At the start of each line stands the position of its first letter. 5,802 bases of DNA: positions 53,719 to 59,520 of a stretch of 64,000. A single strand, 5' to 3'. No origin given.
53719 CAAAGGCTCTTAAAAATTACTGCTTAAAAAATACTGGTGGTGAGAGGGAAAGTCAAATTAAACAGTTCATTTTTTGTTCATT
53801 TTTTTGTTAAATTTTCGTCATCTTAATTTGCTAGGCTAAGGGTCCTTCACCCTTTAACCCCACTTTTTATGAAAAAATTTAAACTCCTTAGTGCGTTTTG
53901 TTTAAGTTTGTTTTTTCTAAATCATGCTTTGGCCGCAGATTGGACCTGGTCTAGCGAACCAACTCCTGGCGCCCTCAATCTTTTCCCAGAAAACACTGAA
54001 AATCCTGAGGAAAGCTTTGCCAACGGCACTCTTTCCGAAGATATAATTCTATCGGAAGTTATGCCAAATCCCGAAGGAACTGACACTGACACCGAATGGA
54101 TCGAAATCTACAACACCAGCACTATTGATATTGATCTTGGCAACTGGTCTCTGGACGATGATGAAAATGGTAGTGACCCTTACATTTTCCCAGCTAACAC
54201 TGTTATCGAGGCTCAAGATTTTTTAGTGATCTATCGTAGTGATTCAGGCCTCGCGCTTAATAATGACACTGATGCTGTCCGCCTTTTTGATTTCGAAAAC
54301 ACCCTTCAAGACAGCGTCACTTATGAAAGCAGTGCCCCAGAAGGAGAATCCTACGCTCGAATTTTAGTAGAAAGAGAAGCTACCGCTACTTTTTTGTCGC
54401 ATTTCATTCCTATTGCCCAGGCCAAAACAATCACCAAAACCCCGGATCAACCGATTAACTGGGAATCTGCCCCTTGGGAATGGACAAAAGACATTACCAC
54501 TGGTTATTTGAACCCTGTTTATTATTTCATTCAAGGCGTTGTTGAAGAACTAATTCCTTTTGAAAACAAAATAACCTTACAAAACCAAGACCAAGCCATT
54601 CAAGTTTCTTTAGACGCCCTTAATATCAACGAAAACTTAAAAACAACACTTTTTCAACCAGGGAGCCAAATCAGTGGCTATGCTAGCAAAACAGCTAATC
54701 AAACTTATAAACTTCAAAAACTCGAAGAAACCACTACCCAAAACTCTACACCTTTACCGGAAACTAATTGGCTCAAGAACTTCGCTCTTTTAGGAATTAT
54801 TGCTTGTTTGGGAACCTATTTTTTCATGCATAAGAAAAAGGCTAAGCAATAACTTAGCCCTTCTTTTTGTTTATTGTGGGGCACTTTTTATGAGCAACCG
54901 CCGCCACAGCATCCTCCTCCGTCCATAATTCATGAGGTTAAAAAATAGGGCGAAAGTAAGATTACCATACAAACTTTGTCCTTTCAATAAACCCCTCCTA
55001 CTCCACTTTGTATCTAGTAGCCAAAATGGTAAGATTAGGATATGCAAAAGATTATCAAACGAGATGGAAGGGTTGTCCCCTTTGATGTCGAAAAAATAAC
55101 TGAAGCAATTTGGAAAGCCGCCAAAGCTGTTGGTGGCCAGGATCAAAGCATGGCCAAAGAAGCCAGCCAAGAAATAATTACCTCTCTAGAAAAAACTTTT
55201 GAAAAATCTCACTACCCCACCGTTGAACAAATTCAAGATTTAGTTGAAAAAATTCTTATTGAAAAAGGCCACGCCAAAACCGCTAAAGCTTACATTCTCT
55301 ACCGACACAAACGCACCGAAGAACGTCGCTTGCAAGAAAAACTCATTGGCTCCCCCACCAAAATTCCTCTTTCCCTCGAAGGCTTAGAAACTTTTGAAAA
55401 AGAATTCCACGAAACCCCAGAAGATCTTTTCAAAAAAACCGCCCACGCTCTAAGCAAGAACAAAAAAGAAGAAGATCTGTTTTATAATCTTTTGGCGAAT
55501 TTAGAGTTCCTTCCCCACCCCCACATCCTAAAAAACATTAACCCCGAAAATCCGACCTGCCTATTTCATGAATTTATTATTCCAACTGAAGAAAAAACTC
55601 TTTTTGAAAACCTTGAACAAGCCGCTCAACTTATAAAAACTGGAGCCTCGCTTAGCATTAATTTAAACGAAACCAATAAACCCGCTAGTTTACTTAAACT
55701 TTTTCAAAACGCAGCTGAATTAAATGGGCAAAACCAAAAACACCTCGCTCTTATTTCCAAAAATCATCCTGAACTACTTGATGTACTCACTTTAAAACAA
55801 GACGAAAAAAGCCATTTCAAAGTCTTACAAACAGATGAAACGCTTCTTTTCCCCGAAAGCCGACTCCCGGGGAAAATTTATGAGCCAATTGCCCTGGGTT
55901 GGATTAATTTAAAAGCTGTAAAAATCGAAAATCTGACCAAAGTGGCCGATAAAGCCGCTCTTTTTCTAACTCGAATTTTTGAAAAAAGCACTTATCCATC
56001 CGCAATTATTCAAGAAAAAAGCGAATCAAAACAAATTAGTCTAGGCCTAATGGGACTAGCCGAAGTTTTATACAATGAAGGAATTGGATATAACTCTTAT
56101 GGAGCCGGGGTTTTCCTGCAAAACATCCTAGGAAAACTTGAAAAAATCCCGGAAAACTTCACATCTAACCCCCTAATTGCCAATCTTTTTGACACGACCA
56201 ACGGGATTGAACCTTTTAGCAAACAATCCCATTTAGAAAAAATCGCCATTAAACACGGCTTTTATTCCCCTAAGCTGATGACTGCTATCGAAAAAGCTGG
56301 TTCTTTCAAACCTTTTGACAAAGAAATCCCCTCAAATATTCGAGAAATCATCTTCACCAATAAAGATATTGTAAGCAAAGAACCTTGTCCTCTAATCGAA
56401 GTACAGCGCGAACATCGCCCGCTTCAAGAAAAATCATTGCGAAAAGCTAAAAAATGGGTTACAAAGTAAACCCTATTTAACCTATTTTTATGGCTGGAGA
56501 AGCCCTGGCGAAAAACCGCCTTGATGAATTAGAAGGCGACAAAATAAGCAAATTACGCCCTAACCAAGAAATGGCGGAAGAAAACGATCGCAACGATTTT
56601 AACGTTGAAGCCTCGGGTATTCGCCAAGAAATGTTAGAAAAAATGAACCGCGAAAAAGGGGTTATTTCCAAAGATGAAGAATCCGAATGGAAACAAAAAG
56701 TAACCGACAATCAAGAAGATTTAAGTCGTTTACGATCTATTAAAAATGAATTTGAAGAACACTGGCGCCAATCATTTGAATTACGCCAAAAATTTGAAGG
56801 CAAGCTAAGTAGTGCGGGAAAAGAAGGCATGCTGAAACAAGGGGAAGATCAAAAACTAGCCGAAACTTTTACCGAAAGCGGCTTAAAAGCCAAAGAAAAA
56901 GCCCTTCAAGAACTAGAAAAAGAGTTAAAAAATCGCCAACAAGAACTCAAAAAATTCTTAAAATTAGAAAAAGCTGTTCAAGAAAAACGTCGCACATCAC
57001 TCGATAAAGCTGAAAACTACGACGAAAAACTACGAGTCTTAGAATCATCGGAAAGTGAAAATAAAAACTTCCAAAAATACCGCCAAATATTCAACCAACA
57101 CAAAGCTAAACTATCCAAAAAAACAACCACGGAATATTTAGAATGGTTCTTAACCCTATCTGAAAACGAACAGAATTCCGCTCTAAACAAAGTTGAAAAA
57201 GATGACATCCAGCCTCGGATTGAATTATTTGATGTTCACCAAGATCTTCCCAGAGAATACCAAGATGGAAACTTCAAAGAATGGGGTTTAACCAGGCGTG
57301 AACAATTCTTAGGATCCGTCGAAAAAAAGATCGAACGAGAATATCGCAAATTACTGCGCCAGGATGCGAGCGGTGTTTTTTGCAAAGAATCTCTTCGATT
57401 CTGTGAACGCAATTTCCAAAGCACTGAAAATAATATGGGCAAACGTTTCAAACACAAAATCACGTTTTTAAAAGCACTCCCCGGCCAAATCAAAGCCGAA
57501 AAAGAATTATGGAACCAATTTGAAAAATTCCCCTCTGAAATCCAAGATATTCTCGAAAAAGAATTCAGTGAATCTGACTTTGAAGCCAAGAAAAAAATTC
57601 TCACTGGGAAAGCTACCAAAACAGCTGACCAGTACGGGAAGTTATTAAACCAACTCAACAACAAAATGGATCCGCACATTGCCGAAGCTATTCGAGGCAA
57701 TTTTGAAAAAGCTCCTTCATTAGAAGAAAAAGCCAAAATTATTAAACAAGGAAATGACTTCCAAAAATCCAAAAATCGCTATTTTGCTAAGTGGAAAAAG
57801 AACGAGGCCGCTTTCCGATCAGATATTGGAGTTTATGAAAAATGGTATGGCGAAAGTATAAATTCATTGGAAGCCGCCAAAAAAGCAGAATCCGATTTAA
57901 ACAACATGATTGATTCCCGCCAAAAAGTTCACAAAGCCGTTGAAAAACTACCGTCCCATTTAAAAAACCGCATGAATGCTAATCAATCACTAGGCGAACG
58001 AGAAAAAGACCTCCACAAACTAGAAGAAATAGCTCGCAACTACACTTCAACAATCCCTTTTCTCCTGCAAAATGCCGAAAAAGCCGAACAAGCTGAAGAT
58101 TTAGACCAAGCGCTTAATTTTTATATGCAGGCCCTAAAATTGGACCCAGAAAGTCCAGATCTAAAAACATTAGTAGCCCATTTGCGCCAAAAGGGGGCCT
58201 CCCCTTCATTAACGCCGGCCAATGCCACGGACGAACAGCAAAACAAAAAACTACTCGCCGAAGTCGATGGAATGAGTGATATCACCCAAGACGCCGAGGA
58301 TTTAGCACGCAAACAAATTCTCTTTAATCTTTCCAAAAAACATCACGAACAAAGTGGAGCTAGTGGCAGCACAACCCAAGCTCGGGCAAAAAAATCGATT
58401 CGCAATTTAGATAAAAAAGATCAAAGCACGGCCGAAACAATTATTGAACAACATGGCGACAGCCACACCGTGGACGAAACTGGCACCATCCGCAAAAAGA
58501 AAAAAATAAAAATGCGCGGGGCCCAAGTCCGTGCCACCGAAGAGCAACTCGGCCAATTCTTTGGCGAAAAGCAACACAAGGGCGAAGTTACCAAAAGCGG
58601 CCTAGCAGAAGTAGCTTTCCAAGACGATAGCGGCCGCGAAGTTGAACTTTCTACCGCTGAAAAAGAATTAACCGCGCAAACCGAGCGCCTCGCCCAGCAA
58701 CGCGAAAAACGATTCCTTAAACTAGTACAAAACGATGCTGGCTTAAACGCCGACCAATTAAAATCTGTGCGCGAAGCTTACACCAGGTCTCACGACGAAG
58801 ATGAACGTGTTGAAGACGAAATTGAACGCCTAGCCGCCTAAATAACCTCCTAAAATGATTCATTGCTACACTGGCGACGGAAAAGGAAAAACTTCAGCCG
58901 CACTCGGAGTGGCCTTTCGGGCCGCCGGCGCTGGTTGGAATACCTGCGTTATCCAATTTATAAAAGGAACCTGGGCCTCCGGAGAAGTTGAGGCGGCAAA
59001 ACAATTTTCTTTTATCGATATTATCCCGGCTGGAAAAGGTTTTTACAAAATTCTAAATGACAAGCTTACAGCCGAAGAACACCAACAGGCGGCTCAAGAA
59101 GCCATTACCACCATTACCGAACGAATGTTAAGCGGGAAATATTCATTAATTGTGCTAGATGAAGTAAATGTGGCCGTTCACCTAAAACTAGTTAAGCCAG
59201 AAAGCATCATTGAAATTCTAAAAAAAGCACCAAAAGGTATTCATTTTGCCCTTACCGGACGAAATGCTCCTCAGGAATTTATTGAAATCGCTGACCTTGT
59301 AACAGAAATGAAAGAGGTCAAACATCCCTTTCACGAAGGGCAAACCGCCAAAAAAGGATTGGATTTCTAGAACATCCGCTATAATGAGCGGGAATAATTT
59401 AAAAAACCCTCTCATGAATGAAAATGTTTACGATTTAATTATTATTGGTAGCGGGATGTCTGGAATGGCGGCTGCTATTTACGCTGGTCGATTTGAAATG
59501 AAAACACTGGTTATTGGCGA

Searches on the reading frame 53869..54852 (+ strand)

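Call 4: search_protein_families(library=pfam, proteins=[window:53869-54852:+], max_evalue=0.01)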
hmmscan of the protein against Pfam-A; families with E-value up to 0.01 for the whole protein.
window:53869-54852:+ (327 aa): 1 family
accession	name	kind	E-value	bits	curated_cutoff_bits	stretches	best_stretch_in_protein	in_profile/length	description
PF00932.25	LTD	-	5.9e-22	78.5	34.3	1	57-153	6-108/109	Lamin Tail Domain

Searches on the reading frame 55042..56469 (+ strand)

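Call 4: search_protein_families(library=pfam, proteins=[window:55042-56469:+], max_evalue=0.01)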
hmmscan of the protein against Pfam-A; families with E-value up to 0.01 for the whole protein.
window:55042-56469:+ (475 aa): 4 families
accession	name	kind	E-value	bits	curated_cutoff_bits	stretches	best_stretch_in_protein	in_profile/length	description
PF03477.21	ATP-cone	-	3e-26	92.2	25.8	1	3-93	2-88/88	ATP cone domain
PF02867.20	Ribonuc_red_lgC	-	4.6e-07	29.3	23.9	1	288-363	232-315/523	Ribonucleotide reductase, barrel domain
PF00046.35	Homeodomain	-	0.00014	22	22.9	1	42-74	8-40/57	Homeodomain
PF00317.26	Ribonuc_red_lgN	-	0.00033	21.1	28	1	119-158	21-64/77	Ribonucleotide reductase, all-alpha domain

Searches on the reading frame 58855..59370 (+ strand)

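Call 95: search_protein_families(library=pfam, proteins=[window:58855-59370:+], max_evalue=0.001)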
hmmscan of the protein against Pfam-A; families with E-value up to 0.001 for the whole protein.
window:58855-59370:+ (171 aa): 1 family
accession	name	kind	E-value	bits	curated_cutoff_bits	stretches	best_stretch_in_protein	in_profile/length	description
PF02572.21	CobA_CobO_BtuR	-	1.9e-58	197.9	25.7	1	1-171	4-172/172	ATP:corrinoid adenosyltransferase BtuR/CobO/CobP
